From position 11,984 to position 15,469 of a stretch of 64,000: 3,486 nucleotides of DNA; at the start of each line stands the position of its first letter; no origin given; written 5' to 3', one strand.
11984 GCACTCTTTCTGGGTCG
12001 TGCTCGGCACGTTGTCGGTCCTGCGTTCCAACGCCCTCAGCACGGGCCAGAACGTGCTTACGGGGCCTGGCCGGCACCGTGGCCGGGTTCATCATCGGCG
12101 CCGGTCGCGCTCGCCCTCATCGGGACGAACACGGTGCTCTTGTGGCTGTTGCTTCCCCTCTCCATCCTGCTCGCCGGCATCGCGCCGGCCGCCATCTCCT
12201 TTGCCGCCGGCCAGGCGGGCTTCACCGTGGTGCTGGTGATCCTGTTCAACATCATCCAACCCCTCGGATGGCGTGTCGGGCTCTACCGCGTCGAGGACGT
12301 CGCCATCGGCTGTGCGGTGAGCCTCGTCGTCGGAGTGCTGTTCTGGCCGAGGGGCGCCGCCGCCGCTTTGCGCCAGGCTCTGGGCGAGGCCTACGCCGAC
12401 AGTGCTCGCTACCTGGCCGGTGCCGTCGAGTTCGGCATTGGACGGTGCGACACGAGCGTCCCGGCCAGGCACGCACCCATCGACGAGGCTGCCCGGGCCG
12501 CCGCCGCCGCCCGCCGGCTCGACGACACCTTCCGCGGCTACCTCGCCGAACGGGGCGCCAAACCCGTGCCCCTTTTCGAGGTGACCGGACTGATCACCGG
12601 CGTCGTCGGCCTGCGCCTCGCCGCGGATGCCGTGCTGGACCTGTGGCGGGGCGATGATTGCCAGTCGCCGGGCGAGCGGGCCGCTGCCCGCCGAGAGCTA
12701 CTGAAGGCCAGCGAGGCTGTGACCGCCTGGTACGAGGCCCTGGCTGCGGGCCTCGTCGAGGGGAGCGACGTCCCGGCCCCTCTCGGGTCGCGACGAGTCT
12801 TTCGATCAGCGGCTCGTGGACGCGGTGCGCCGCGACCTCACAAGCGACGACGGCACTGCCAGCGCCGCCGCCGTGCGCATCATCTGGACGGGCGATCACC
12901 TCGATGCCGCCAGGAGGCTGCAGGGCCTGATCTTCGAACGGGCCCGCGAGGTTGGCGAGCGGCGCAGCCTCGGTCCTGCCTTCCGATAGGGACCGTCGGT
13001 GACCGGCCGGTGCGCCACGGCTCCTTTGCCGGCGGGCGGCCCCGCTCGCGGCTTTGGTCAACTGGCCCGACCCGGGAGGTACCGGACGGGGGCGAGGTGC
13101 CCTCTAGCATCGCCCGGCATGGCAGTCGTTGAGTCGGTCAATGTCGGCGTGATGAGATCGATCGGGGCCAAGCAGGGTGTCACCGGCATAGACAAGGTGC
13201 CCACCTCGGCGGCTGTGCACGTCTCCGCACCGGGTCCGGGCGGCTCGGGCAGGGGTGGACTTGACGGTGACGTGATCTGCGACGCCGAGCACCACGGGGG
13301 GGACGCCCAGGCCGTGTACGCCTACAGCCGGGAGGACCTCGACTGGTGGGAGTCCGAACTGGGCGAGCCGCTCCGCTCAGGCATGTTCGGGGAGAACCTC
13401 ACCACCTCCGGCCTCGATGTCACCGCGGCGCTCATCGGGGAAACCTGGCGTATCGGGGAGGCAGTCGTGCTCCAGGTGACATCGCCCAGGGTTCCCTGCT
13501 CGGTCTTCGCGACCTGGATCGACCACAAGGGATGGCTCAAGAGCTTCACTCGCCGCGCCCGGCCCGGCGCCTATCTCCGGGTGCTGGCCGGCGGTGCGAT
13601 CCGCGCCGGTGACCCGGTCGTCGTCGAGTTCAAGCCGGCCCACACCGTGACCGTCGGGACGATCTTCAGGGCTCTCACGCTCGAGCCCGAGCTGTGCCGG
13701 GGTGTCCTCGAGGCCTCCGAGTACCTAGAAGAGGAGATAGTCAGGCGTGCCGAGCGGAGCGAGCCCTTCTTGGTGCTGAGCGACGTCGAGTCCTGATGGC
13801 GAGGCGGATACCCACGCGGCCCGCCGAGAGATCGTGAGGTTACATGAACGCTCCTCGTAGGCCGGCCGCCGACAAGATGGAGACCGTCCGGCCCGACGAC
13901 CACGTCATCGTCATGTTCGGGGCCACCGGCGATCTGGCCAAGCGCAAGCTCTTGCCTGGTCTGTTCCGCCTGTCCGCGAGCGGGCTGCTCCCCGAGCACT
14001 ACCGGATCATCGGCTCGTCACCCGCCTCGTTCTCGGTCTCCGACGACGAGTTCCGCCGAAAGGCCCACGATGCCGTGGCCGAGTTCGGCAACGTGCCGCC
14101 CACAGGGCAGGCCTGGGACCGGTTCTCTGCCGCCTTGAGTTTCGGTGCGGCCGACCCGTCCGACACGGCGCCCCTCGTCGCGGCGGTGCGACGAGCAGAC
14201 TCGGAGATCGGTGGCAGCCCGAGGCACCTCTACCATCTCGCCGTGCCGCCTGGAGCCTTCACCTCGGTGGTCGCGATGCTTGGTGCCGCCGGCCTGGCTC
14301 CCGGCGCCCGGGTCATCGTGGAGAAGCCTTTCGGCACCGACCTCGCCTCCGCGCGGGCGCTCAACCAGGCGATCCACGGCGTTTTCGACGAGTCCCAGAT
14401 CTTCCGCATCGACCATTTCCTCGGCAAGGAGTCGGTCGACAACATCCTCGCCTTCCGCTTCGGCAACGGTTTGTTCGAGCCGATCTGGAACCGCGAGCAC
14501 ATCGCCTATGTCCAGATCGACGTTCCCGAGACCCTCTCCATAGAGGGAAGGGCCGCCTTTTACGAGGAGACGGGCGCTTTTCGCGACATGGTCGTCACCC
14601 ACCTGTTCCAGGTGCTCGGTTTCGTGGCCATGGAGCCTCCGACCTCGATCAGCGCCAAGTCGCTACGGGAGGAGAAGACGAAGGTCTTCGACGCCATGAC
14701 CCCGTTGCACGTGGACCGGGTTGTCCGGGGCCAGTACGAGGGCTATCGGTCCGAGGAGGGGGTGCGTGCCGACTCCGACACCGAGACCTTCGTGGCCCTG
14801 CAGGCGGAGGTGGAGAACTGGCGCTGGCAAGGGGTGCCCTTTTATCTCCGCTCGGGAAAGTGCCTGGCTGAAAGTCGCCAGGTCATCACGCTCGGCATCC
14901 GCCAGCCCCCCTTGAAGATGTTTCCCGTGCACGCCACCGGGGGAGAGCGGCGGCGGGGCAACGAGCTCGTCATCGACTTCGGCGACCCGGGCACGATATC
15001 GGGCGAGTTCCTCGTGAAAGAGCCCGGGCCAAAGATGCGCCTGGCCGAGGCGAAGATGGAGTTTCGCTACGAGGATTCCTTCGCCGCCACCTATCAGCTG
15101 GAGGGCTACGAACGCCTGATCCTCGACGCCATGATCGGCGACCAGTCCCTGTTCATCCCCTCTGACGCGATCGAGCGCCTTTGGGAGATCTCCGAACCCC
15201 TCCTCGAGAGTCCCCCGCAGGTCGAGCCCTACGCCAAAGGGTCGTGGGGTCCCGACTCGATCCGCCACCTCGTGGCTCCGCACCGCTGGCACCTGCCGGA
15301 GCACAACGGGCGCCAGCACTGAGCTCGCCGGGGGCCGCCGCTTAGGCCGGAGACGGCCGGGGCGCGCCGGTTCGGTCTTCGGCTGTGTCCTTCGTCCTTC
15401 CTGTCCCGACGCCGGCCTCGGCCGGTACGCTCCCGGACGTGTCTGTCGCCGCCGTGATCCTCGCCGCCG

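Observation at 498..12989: At least 19 frame changes plus an in-frame stop packed into seven consecutive genes, five of them core housekeeping, then ~48 kb of clean sequence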

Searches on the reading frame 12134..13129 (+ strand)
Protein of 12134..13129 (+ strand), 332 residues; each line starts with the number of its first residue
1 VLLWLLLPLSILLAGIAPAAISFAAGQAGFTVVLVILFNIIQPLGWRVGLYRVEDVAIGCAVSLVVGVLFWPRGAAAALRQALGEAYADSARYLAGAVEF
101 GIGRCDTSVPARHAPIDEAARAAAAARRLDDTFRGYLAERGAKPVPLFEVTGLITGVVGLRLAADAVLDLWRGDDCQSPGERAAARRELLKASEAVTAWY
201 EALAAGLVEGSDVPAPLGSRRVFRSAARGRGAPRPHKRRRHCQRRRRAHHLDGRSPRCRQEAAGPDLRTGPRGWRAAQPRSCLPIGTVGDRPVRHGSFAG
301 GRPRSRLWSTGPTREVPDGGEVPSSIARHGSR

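Call 6: search_protein_families(library=pfam, proteins=[window:12134-13129:+], max_evalue=0.01)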
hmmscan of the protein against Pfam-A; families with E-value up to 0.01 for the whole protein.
window:12134-13129:+ (332 aa): 2 families
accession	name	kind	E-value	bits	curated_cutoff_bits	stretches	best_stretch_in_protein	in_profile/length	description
PF04632.18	FUSC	-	2.6e-08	33.4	30.9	1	22-99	100-178/660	Fusaric acid resistance protein family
PF13515.12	FUSC_2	-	0.00059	20.4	25.6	1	4-66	64-126/126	Fusaric acid resistance protein-like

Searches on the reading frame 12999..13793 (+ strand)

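Call 6: search_protein_families(library=pfam, proteins=[window:12999-13793:+], max_evalue=0.01)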
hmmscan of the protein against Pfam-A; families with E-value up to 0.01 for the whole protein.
window:12999-13793:+ (265 aa): 1 family
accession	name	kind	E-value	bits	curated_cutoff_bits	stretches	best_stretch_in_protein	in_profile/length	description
PF03473.23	MOSC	-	3.2e-38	130.9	22.7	1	95-207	1-119/120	MOSC domain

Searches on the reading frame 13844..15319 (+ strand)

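Call 6: search_protein_families(library=pfam, proteins=[window:13844-15319:+], max_evalue=0.01)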
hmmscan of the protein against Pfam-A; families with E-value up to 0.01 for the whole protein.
window:13844-15319:+ (492 aa): 2 families
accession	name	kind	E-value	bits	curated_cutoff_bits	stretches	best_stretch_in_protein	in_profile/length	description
PF02781.21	G6PD_C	-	3.3e-90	302.6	27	1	202-480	1-291/296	Glucose-6-phosphate dehydrogenase, C-terminal domain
PF00479.28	G6PD_N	-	4e-47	161.7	22.1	1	23-200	1-183/183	Glucose-6-phosphate dehydrogenase, NAD binding domain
